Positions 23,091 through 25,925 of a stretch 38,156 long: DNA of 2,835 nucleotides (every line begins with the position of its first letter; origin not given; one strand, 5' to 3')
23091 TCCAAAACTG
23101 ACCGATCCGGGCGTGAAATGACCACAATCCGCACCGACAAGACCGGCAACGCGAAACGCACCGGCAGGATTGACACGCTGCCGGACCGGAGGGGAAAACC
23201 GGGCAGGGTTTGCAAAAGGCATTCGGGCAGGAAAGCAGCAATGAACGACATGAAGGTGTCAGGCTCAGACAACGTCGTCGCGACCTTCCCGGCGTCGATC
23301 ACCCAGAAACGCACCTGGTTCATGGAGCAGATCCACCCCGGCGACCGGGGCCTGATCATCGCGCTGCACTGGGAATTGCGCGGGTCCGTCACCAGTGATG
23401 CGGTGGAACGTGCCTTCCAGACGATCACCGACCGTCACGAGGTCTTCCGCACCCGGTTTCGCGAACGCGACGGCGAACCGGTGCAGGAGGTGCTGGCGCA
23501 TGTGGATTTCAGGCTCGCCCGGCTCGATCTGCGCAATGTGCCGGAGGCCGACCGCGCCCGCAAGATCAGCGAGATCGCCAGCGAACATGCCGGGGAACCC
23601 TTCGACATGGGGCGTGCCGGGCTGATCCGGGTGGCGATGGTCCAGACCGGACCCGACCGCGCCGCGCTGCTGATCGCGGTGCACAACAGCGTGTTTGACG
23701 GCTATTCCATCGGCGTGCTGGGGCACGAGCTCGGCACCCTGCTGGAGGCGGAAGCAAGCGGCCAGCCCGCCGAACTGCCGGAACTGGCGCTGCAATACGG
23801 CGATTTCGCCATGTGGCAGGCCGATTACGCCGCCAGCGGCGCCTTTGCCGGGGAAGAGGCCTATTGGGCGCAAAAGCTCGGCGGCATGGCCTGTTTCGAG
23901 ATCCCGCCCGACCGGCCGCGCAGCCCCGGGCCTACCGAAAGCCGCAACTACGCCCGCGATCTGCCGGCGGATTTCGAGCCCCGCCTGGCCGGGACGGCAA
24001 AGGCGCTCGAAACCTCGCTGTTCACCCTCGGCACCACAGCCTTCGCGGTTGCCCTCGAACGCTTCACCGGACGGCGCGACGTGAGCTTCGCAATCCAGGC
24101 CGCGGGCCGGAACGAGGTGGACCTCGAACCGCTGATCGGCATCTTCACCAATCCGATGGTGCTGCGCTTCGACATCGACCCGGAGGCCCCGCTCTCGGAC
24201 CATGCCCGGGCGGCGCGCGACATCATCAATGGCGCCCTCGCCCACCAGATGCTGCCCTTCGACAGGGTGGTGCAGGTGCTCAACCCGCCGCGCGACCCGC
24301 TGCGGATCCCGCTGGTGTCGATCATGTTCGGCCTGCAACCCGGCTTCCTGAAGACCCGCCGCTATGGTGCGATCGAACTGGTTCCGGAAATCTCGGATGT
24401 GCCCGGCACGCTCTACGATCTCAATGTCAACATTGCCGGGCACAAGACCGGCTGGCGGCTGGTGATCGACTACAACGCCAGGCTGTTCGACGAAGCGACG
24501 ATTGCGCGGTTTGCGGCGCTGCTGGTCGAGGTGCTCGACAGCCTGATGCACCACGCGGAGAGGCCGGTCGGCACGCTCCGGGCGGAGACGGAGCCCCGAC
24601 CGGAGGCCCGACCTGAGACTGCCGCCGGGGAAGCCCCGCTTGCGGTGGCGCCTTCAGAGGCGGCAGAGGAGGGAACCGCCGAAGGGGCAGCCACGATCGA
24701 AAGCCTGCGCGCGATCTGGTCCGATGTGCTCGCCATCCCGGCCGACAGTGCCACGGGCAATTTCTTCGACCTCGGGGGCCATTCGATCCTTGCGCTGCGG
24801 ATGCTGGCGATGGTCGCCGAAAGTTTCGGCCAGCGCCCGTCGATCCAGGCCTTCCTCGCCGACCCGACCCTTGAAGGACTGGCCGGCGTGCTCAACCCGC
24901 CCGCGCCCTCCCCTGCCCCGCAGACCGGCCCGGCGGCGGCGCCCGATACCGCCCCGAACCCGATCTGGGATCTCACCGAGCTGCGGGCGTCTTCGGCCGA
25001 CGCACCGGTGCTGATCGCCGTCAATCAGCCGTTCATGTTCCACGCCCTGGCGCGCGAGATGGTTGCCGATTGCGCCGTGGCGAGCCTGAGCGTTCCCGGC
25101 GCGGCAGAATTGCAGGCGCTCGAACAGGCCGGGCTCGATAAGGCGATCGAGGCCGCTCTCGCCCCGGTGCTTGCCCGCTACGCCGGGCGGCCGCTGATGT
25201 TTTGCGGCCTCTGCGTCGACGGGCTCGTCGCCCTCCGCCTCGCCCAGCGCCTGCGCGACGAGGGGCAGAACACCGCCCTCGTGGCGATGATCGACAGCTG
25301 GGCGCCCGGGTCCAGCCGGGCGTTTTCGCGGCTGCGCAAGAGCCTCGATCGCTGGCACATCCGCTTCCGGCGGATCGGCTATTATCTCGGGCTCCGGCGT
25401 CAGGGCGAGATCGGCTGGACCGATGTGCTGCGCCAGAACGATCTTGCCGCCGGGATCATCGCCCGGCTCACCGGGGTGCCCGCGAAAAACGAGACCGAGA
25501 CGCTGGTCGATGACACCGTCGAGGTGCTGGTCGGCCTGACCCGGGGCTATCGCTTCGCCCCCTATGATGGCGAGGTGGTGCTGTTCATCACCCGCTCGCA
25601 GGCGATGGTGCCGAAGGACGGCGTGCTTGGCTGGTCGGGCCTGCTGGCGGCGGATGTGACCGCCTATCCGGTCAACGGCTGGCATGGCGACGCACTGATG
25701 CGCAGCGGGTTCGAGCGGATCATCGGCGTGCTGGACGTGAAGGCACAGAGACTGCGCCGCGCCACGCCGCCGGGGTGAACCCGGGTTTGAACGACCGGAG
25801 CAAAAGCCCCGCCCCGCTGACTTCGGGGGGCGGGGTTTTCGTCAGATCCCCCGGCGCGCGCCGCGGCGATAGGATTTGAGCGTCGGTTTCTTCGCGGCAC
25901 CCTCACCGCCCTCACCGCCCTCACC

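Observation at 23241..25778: Stand-alone C-PCP-TE with non-canonical catalytic residues: C domain HNxxxDG and thioesterase with Cys nucleophile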

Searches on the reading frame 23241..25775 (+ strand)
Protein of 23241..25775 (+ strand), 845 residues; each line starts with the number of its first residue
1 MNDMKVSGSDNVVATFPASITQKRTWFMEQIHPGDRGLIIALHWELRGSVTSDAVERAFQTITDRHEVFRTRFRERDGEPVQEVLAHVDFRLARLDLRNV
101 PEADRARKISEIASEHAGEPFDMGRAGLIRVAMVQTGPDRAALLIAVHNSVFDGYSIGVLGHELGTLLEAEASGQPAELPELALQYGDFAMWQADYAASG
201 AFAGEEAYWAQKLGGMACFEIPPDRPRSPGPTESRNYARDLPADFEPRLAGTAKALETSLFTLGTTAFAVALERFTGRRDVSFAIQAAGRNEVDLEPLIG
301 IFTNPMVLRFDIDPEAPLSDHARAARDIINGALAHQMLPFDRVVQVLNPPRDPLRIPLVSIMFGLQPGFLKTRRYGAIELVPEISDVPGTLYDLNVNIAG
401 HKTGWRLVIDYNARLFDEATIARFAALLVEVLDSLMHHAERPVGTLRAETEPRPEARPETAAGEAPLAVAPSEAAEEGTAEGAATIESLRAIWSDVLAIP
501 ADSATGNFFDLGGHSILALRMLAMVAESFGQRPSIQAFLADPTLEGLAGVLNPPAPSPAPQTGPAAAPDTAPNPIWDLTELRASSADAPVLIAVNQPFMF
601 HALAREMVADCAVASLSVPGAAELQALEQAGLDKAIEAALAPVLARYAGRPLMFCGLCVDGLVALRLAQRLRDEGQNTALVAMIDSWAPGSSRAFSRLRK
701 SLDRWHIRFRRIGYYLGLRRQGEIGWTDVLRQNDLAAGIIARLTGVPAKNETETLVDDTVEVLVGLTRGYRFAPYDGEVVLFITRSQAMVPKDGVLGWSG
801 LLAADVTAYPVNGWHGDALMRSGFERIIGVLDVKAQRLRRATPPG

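Call 5: search_protein_families(library=pfam, proteins=[window:23241-25775:+], max_evalue=1)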
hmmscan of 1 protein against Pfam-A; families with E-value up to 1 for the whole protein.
window:23241-25775:+ (845 aa): 4 families
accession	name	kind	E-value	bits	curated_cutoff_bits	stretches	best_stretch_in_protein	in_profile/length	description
PF00668.25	Condensation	-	3.7e-79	267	30.6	1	15-446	4-444/456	Condensation domain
PF00550.31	PP-binding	-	4.7e-14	52.8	20.8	1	488-550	2-66/67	Phosphopantetheine attachment site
PF00975.26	Thioesterase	-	2e-08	35.2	26.4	1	599-713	15-129/226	Thioesterase domain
PF09533.15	DUF2380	-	0.31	10.9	26.3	1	13-70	48-106/187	Predicted lipoprotein of unknown function (DUF2380)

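Call 6: search_protein_families(library=ncbifam, proteins=[window:23241-25775:+], max_evalue=1)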
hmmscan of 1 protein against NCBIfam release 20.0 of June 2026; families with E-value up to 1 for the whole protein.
window:23241-25775:+ (845 aa): 8 families
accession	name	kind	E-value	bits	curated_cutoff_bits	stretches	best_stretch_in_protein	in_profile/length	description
NF004282.0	PRK05691.1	subfamily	1.9e-79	266.4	4090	2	15-451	675-1112/4334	non-ribosomal peptide synthase/polyketide synthase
NF047350.1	aureusi_NRPS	equivalog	4.5e-36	123.3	2500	2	15-445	994-1407/2373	aureusimine non-ribosomal peptide synthetase AusA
NF038078.1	NRPS_MxcG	equivalog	2.8e-21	74.6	2300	2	15-470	4-454/1442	myxochelin non-ribosomal peptide synthetase MxcG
NF007605.2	PRK10252.1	equivalog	1.2e-18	66.1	2400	2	475-691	965-1171/1292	enterobactin non-ribosomal peptide synthetase EntF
TIGR03443.1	alpha_am_amid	equivalog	1.3e-15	56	1030.1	2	468-549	832-915/1390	L-aminoadipate-semialdehyde dehydrogenase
NF041803.1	NRPS_SolG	exception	6.2e-05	20.7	2200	2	489-547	1094-1151/1163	solanimycin non-ribosomal peptide synthetase SolG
NF040607.1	mycolic_Pks13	equivalog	0.0087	13.5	2100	1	644-706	1473-1538/1680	polyketide synthase Pks13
TIGR01720.1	NRPS-para261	subfamily_domain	0.26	11.2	74.2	1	404-442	94-132/155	non-ribosomal peptide synthase domain TIGR01720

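Call 7: search_solved_structures(query=window:23241-25775:+, max_evalue=0.001, show_alignments=3)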
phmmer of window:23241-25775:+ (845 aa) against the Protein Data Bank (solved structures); distinct sequences matched with E-value up to 0.001: 73 (the best 60 are shown).
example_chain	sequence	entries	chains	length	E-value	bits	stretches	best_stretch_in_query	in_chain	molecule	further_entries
2jgp_A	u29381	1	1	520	1.1e-54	189.1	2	14-438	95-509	TYROCIDINE SYNTHETASE 3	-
5u89_A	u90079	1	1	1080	4.7e-51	177.1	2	16-447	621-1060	Amino acid adenylation domain protein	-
6oyf_A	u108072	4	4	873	7.3e-50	173.2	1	16-445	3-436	Txo1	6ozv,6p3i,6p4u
6p1j_A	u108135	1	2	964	1.4e-49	172.2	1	16-445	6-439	Txo2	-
8z0q_C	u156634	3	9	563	1.8e-48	168.5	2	16-434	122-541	Special condensation domain in NRPS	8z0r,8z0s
9lcq_A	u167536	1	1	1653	1.1e-42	149.4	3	40-312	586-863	PvdL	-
9lcp_A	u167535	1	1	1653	2.1e-42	148.5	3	40-312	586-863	PvdL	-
9lco_A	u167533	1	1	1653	7.2e-42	146.7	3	40-312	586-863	PvdL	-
8xjz_C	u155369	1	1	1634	3e-41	144.7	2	13-437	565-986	Peptide synthetase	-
8qnf_A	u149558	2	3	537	6.2e-37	130.4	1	17-448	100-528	Condensation domain TomBC from the Tomaymycin non-ribosomal peptide synthetase | Tomaymycin non-ribosomal peptide synthetase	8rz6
9rde_A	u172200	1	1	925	7e-37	130.2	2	52-441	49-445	Bacitracin synthase 3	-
9up2_A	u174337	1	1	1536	3.1e-36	128.1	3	40-312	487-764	PvdL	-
6mfz_A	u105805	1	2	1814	1.2e-35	126.1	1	15-451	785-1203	Linear gramicidin synthase subunit A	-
9be3_A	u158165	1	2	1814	1.3e-35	126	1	15-451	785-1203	Linear gramicidin synthase subunit A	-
9meh_A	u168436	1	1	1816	1.3e-35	126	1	15-451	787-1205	Linear gramicidin synthase subunit A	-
7r9x_A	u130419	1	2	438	3.2e-16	61.9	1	31-341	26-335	AmbE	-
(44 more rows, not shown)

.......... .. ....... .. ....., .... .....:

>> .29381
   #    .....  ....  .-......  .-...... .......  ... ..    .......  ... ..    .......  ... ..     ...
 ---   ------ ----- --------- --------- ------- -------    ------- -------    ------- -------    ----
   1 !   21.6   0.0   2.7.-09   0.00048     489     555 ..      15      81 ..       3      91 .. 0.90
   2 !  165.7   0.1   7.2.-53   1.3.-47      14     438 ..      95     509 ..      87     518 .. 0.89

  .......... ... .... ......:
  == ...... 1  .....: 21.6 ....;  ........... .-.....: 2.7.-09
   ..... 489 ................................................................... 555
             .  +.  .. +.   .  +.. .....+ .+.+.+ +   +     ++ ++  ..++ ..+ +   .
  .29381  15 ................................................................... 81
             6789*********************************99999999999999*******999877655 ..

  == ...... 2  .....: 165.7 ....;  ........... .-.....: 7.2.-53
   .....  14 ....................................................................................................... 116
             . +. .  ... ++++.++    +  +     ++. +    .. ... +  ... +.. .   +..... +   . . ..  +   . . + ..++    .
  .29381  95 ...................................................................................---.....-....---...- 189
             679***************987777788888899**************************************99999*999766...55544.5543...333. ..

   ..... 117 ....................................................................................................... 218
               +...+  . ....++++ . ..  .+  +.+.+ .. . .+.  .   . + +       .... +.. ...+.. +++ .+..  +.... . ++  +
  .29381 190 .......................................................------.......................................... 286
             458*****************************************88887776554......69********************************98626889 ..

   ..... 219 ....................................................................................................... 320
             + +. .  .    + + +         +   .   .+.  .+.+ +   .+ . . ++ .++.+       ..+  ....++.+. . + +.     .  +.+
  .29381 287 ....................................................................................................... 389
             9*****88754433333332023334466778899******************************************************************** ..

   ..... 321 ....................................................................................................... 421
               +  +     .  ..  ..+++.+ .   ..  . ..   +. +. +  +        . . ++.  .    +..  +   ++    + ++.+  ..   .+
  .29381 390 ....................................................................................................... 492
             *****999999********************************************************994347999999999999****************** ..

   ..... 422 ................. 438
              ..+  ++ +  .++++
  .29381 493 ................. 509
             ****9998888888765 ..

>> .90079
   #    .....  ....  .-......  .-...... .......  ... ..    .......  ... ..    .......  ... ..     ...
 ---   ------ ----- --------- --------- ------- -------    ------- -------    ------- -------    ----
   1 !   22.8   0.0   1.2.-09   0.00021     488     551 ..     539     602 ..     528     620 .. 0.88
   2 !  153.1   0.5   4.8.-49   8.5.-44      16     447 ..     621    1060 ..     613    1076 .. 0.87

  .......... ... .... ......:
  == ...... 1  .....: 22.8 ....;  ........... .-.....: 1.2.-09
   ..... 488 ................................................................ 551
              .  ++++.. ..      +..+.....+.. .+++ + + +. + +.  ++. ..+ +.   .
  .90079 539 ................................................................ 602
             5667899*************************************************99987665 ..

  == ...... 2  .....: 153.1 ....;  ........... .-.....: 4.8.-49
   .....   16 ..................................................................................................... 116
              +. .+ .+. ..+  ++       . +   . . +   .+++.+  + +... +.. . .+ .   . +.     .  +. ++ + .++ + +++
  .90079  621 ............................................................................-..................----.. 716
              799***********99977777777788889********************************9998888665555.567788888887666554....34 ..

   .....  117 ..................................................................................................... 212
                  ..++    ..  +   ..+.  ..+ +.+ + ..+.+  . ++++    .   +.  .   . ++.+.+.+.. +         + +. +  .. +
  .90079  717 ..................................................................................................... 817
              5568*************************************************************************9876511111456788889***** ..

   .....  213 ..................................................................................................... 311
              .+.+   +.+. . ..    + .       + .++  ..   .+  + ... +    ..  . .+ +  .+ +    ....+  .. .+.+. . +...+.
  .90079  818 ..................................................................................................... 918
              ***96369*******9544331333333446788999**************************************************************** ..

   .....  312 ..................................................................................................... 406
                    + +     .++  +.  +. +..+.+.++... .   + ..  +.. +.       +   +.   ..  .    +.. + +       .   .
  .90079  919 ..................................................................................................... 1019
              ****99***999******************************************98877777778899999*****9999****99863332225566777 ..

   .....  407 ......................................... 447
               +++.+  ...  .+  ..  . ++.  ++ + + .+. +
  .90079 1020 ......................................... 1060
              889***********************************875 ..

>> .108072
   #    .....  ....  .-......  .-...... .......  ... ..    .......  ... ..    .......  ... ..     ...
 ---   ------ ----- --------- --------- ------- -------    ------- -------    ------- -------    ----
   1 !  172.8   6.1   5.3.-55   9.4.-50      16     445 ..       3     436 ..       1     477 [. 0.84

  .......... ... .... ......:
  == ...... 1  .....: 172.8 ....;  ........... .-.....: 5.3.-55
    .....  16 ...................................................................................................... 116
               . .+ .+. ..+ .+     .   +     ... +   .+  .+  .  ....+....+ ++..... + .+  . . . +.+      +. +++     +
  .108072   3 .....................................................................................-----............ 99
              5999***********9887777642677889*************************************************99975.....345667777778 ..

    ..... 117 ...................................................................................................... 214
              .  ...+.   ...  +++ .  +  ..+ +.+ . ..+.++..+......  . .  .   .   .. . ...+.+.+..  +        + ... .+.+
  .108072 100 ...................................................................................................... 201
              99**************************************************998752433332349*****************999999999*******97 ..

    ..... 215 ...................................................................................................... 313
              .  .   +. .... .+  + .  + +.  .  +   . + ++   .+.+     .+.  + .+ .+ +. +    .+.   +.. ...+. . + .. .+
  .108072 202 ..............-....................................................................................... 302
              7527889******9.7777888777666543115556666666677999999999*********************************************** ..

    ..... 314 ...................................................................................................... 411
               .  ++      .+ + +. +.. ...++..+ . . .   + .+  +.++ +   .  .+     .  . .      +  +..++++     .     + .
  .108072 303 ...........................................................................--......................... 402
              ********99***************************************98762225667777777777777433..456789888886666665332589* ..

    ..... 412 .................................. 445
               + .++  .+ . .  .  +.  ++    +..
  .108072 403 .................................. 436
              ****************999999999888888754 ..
